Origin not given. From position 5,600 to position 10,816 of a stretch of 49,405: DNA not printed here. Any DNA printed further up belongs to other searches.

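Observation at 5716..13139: Kinase-STAND-TPR-GAF-sigma-54 activator mega-protein with an apparent private sigma-54 regulon directly downstream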

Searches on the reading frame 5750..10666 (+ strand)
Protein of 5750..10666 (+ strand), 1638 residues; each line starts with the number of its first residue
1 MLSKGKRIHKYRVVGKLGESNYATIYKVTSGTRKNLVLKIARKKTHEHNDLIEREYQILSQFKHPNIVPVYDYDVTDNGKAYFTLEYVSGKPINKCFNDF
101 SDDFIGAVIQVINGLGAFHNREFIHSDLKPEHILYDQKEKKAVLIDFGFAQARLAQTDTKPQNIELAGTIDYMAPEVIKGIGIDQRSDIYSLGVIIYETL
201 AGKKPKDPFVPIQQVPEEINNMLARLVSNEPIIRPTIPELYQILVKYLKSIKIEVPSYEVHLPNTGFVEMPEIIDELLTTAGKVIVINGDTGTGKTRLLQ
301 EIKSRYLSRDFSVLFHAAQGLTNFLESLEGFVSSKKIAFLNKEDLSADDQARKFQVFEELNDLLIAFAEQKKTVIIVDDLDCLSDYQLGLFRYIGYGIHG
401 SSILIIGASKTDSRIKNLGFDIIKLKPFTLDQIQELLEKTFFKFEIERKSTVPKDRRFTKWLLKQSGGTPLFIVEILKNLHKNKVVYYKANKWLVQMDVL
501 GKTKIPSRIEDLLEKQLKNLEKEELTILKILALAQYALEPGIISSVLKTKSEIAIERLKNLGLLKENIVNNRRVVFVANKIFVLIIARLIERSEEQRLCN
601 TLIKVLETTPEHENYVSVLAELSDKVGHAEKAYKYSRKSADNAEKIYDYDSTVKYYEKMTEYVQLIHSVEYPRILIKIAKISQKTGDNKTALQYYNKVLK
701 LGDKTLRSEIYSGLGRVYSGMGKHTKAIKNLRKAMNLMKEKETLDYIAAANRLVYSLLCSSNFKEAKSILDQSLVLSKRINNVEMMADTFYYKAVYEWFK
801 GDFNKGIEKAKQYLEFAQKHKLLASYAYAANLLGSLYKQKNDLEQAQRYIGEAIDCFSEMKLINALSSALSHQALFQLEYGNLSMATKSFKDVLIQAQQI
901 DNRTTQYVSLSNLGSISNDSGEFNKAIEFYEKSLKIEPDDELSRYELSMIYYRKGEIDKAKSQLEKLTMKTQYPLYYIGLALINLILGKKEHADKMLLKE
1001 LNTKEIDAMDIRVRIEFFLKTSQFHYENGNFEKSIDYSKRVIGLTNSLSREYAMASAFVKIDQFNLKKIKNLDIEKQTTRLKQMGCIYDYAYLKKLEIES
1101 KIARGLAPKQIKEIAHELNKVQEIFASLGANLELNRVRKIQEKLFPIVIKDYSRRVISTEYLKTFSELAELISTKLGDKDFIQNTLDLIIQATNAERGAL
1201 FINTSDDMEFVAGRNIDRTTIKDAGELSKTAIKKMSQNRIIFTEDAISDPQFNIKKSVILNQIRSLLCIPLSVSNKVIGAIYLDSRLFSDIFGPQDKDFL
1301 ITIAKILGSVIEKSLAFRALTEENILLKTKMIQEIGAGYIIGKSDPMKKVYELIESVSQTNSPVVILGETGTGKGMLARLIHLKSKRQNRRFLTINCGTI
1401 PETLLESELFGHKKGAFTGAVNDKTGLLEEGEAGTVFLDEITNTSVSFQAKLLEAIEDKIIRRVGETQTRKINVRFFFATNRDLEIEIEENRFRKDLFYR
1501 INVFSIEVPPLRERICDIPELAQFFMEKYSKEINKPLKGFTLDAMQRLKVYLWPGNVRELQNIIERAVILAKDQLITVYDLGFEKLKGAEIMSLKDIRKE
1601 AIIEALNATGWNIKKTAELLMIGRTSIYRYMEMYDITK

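Call 5: search_protein_families(library=pfam, proteins=[window:5750-10666:+], max_evalue=0.01)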
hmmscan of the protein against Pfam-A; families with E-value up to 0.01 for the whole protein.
window:5750-10666:+ (1638 aa): 50 families (the best 25 are shown)
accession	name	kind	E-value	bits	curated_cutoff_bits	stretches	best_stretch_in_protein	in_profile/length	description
PF00158.32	Sigma54_activat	-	1e-65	220.9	20.2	1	1340-1507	1-168/168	Sigma-54 interaction domain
PF00069.31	Pkinase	-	4.7e-39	134.8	31.7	1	11-207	1-198/263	Protein kinase domain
PF25601.1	AAA_lid_14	-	9.9e-24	83.4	27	1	1512-1584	1-73/87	AAA+ ATPase lid domain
PF07714.23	PK_Tyr_Ser-Thr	-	3.4e-23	82.7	23.1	1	15-219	5-217/258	Protein tyrosine and serine/threonine kinase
PF13424.12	TPR_12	-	2.8e-21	75.9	30.1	2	673-740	4-77/77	Tetratricopeptide repeat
PF13181.12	TPR_8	-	2.9e-19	67.9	25.7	1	910-940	4-34/34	Tetratricopeptide repeat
PF07719.23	TPR_2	-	1.2e-18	66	27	0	911-940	5-34/34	Tetratricopeptide repeat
PF14532.12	Sigma54_activ_2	-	2.7e-18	67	25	1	1341-1511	1-138/138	Sigma-54 interaction domain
PF17874.7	TPR_MalT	-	2.4e-14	53.8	45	2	717-857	10-152/336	MalT-like TPR region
PF00515.34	TPR_1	-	6.5e-14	51.5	27.8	1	909-940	3-34/34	Tetratricopeptide repeat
PF13191.12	AAA_16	-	6.5e-13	50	32.6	2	280-390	22-151/167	AAA ATPase domain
PF14559.12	TPR_19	-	2.1e-12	47.6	25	1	919-976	3-61/68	Tetratricopeptide repeat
PF13176.12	TPR_7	-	2.1e-11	43.4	27.9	0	909-941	1-33/36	Tetratricopeptide repeat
PF13401.12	AAA_22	-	5.3e-11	43.4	27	1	283-407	6-122/130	AAA domain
PF13374.12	TPR_10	-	6.4e-11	42.3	27.5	0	909-936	4-31/42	Tetratricopeptide repeat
PF02954.25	HTH_8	-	6.6e-09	35.8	22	1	1594-1632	2-40/42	Bacterial regulatory protein, Fis family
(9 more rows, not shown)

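Call 9: find_homologous_proteins(query=window:5750-10666:+)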
Query window:5750-10666:+ (1638 aa): 1008 proteins with E <= 0.001 among 8000 candidates; the best 120 are listed.
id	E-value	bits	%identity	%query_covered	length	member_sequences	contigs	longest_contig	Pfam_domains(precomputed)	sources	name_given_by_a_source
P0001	0.0e+0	3590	100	100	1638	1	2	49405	PF13173.13,PF20030.6,PF13185.13,PF13414.13,PF00004.36,PF13401.13,PF07728.21,PF00931.29,PF13191.13,PF13374.13,PF07714.24,PF00069.32,PF25601.2,PF00515.35,PF05729.19,PF13424.13,PF07719.24,PF01636.30,PF20308.5,PF13431.13,PF13176.13,PF13492.13,PF13428.13,PF14532.13,PF01637.25,PF14559.13,PF05970.21,PF0015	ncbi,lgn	-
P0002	0.0e+0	3326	92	100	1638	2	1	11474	PF20030.6,PF13414.13,PF13401.13,PF07728.21,PF13191.13,PF13374.13,PF07714.24,PF00069.32,PF25601.2,PF00515.35,PF05729.19,PF13424.13,PF07719.24,PF01636.30,PF13176.13,PF13492.13,PF13428.13,PF14532.13,PF01637.25,PF14559.13,PF05970.21,PF00158.33,PF17874.8,PF01590.33,PF02954.26,PF12775.14,PF13181.13,PF2072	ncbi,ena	-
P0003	0.0e+0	3019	84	100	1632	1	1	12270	PF20030.6,PF13185.13,PF13414.13,PF13401.13,PF07728.21,PF13191.13,PF13374.13,PF07714.24,PF00069.32,PF25601.2,PF00515.35,PF05729.19,PF13424.13,PF07719.24,PF01636.30,PF13176.13,PF13492.13,PF13428.13,PF14532.13,PF14559.13,PF00158.33,PF17874.8,PF01590.33,PF02954.26,PF13181.13,PF20720.4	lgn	-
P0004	0.0e+0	2967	83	100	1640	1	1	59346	PF20030.6,PF13185.13,PF13414.13,PF13401.13,PF07728.21,PF13191.13,PF13374.13,PF07714.24,PF00069.32,PF25601.2,PF00515.35,PF05729.19,PF13424.13,PF07719.24,PF01636.30,PF13176.13,PF13492.13,PF13428.13,PF14532.13,PF14559.13,PF05970.21,PF00158.33,PF17874.8,PF01590.33,PF02954.26,PF12775.14,PF12895.14,PF1343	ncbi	-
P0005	0.0e+0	2879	80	100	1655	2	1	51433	PF20030.6,PF13185.13,PF13401.13,PF07728.21,PF13191.13,PF13374.13,PF07714.24,PF00069.32,PF25601.2,PF00515.35,PF05729.19,PF13424.13,PF14938.13,PF07719.24,PF01636.30,PF13176.13,PF13492.13,PF14532.13,PF01637.25,PF14559.13,PF05970.21,PF00158.33,PF17874.8,PF01590.33,PF02954.26,PF12775.14,PF12895.14,PF1318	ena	-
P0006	0.0e+0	2862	80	100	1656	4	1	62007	PF13414.13,PF13401.13,PF07728.21,PF13191.13,PF13374.13,PF07714.24,PF00069.32,PF25601.2,PF00515.35,PF05729.19,PF13424.13,PF07719.24,PF01636.30,PF13431.13,PF13176.13,PF13492.13,PF13428.13,PF14532.13,PF14559.13,PF05970.21,PF00158.33,PF17874.8,PF01590.33,PF02954.26,PF12775.14,PF12895.14,PF13432.13,PF131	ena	-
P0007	0.0e+0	2123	61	99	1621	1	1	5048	PF13401.13,PF07728.21,PF00931.29,PF13191.13,PF13374.13,PF07714.24,PF00069.32,PF25601.2,PF00515.35,PF05729.19,PF13424.13,PF07719.24,PF01636.30,PF13174.13,PF13176.13,PF14532.13,PF14559.13,PF00158.33,PF17874.8,PF01590.33,PF02954.26,PF03109.23,PF12775.14,PF13181.13,PF20720.4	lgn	-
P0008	0.0e+0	2118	60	98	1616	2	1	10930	PF13185.13,PF13176.13,PF13401.13,PF14532.13,PF01637.25,PF07728.21,PF00931.29,PF13191.13,PF13374.13,PF14559.13,PF07714.24,PF00069.32,PF00158.33,PF17874.8,PF25601.2,PF01590.33,PF02954.26,PF00515.35,PF05729.19,PF13424.13,PF13181.13,PF07719.24,PF20720.4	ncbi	ncbi:MAG: tetratricopeptide repeat protein, partial [Candidatus Stahlbacteria bacterium]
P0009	0.0e+0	2105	59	100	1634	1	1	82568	PF13185.13,PF13414.13,PF00004.36,PF13401.13,PF07728.21,PF13191.13,PF13374.13,PF07714.24,PF00069.32,PF25601.2,PF00515.35,PF13424.13,PF07719.24,PF01636.30,PF13176.13,PF13492.13,PF13428.13,PF14532.13,PF14559.13,PF00158.33,PF17874.8,PF01590.33,PF02954.26,PF03109.23,PF13432.13,PF13181.13,PF20720.4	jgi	jgi:Nif-specific regulatory protein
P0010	0.0e+0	2029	58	100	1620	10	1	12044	PF13414.13,PF13401.13,PF07728.21,PF00931.29,PF13191.13,PF13374.13,PF07714.24,PF00069.32,PF25601.2,PF00515.35,PF05729.19,PF13424.13,PF07719.24,PF13431.13,PF13176.13,PF13492.13,PF13428.13,PF14532.13,PF14559.13,PF00158.33,PF17874.8,PF01590.33,PF02954.26,PF12775.14,PF12895.14,PF13432.13,PF13181.13,PF207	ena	-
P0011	0.0e+0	2027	59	100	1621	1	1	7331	PF13414.13,PF13401.13,PF07728.21,PF13191.13,PF13374.13,PF07714.24,PF00069.32,PF25601.2,PF00515.35,PF13424.13,PF07719.24,PF13176.13,PF13428.13,PF14532.13,PF01637.25,PF14559.13,PF00158.33,PF17874.8,PF01590.33,PF02954.26,PF03109.23,PF12895.14,PF13432.13,PF13181.13,PF20720.4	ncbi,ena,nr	ncbi:sigma 54-interacting transcriptional regulator [candidate division WOR-3 bacterium]|nr:sigma 54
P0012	0.0e+0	2025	57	100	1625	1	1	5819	PF13185.13,PF00004.36,PF13401.13,PF07728.21,PF13191.13,PF13374.13,PF07714.24,PF00069.32,PF25601.2,PF00515.35,PF13424.13,PF07719.24,PF13176.13,PF13492.13,PF13428.13,PF14532.13,PF14559.13,PF00158.33,PF17874.8,PF01590.33,PF02954.26,PF03109.23,PF13432.13,PF13181.13,PF20720.4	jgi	jgi:Nif-specific regulatory protein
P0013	0.0e+0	1961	56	100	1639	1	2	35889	PF13185.13,PF13518.13,PF00004.36,PF13401.13,PF07728.21,PF13191.13,PF13374.13,PF07714.24,PF00069.32,PF25601.2,PF13424.13,PF07719.24,PF13384.13,PF14532.13,PF01637.25,PF14559.13,PF00158.33,PF17874.8,PF01590.33,PF02954.26,PF12775.14,PF12895.14,PF13181.13,PF20720.4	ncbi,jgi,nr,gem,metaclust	ncbi:MAG: hypothetical protein AYK18_08100 [Theionarchaea archaeon DG-70]|nr:MAG: hypothetical prote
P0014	0.0e+0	1952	55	100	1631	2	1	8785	PF13185.13,PF00004.36,PF13401.13,PF07728.21,PF13191.13,PF13374.13,PF07714.24,PF00069.32,PF25601.2,PF00515.35,PF13424.13,PF07719.24,PF13384.13,PF13176.13,PF14532.13,PF14559.13,PF00158.33,PF17874.8,PF01590.33,PF02954.26,PF12775.14,PF13432.13,PF13181.13,PF20720.4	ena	-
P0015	0.0e+0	1944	54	100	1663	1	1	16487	PF12862.14,PF00004.36,PF13401.13,PF07728.21,PF00931.29,PF13191.13,PF13374.13,PF07714.24,PF00069.32,PF13551.13,PF25601.2,PF00515.35,PF05729.19,PF13424.13,PF07719.24,PF13384.13,PF13176.13,PF13428.13,PF14532.13,PF01637.25,PF14559.13,PF00158.33,PF17874.8,PF01590.33,PF02954.26,PF03109.23,PF12775.14,PF134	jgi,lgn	jgi:Nif-specific regulatory protein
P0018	0.0e+0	1889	54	100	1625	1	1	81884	PF20030.6,PF13414.13,PF13401.13,PF07728.21,PF00931.29,PF13191.13,PF13374.13,PF07714.24,PF00069.32,PF07724.21,PF25601.2,PF00515.35,PF05729.19,PF13424.13,PF07719.24,PF01636.30,PF13176.13,PF13492.13,PF14532.13,PF14559.13,PF00158.33,PF17874.8,PF01590.33,PF02954.26,PF12775.14,PF13181.13,PF20720.4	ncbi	-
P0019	0.0e+0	1882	55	97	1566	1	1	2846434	PF20030.6,PF13185.13,PF13401.13,PF07728.21,PF13191.13,PF13374.13,PF07714.24,PF00069.32,PF25601.2,PF00515.35,PF13424.13,PF07719.24,PF01636.30,PF13176.13,PF13428.13,PF14532.13,PF14559.13,PF00158.33,PF17874.8,PF01590.33,PF12775.14,PF13432.13,PF13181.13,PF20720.4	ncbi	ncbi:MAG: sigma 54-interacting transcriptional regulator, partial [candidate division WOR-3 bacteriu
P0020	0.0e+0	1863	56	94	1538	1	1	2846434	PF20030.6,PF13185.13,PF00004.36,PF13401.13,PF07728.21,PF00931.29,PF13191.13,PF13374.13,PF07714.24,PF00069.32,PF25601.2,PF00515.35,PF13424.13,PF07719.24,PF13176.13,PF13428.13,PF14532.13,PF01637.25,PF14559.13,PF00158.33,PF17874.8,PF01590.33,PF02954.26,PF12775.14,PF13432.13,PF13181.13,PF20720.4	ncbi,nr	ncbi:MAG: sigma 54-interacting transcriptional regulator [candidate division WOR-3 bacterium]|nr:MAG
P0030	0.0e+0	1737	60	84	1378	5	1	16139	PF20030.6,PF13185.13,PF13401.13,PF07728.21,PF00931.29,PF13191.13,PF13374.13,PF25601.2,PF00515.35,PF05729.19,PF13424.13,PF13429.13,PF07719.24,PF13174.13,PF13431.13,PF13384.13,PF13176.13,PF13428.13,PF14532.13,PF14559.13,PF00158.33,PF17874.8,PF01590.33,PF02954.26,PF12895.14,PF13432.13,PF13181.13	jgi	jgi:transcriptional regulator with GAF, ATPase, and Fis domain/Tfp pilus assembly protein PilF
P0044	0.0e+0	1654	48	100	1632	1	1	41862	PF13185.13,PF00004.36,PF13401.13,PF07728.21,PF13191.13,PF13374.13,PF24575.2,PF07714.24,PF00069.32,PF25068.3,PF25601.2,PF00515.35,PF13424.13,PF07719.24,PF01636.30,PF13174.13,PF13176.13,PF13428.13,PF14532.13,PF14559.13,PF00158.33,PF17874.8,PF01590.33,PF02954.26,PF03109.23,PF12895.14,PF21033.5,PF13432.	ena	-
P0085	0.0e+0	1127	38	99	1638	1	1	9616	PF10602.16,PF13173.13,PF13185.13,PF00004.36,PF13401.13,PF07728.21,PF13191.13,PF13374.13,PF07714.24,PF00069.32,PF25601.2,PF00515.35,PF05729.19,PF13424.13,PF07719.24,PF13174.13,PF13431.13,PF13176.13,PF24885.2,PF13492.13,PF13428.13,PF14532.13,PF01637.25,PF25064.2,PF14559.13,PF00158.33,PF17874.8,PF01590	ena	-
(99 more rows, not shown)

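Call 14: find_encoding_contigs(protein=P0004, flank=6000, max_places=2)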
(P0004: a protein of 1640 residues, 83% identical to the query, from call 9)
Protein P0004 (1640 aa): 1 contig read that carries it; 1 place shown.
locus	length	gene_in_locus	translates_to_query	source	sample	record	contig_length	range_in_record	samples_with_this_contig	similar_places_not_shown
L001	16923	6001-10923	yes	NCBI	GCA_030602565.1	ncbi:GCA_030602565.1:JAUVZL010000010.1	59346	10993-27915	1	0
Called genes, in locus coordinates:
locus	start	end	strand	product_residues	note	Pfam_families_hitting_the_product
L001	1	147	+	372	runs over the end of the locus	-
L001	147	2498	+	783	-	-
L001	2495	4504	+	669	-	PF13715:CarbopepD_reg_2, PF07715:Plug (weak)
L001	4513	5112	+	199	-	-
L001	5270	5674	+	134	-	-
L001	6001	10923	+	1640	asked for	PF00069:Pkinase, PF07714:PK_Tyr_Ser-Thr, PF17874:TPR_MalT, PF13424:TPR_12, PF01590:GAF, PF00158:Sigma54_activat, PF14532:Sigma54_activ_2, PF25601:AAA_lid_14, +23 more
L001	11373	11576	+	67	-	-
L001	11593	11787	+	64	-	-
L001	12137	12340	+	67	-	-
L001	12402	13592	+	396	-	PF01590:GAF, PF13185:GAF_2, PF13487:HD_5, PF01966:HD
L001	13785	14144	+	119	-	PF00072:Response_reg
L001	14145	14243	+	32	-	-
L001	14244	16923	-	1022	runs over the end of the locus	PF00580:UvrD-helicase, PF13245:AAA_19 (faint), PF13361:UvrD_C, PF13538:UvrD_C_2 (faint), PF12705:PDDEXK_1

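Call 15: find_encoding_contigs(protein=P0009, flank=6000, max_places=2)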
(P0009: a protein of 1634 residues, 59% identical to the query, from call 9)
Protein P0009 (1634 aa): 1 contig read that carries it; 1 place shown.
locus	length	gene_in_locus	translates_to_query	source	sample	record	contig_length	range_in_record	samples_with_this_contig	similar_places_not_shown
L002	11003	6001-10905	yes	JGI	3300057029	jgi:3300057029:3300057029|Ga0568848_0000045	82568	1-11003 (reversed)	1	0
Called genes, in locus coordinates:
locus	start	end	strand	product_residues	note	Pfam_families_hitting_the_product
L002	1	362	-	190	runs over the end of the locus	-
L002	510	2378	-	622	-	PF13231:PMT_2, PF12895:ANAPC3 (faint), PF00515:TPR_1 (faint), PF07719:TPR_2 (faint), PF13181:TPR_8 (faint), PF13428:TPR_14 (faint), PF13414:TPR_11, PF13424:TPR_12 (weak), +3 more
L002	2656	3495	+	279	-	-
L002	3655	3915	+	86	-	-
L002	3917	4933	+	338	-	-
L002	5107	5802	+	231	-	-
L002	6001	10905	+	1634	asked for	PF00069:Pkinase, PF07714:PK_Tyr_Ser-Thr, PF17874:TPR_MalT, PF13424:TPR_12, PF01590:GAF, PF00158:Sigma54_activat, PF07728:AAA_5, PF14532:Sigma54_activ_2, +19 more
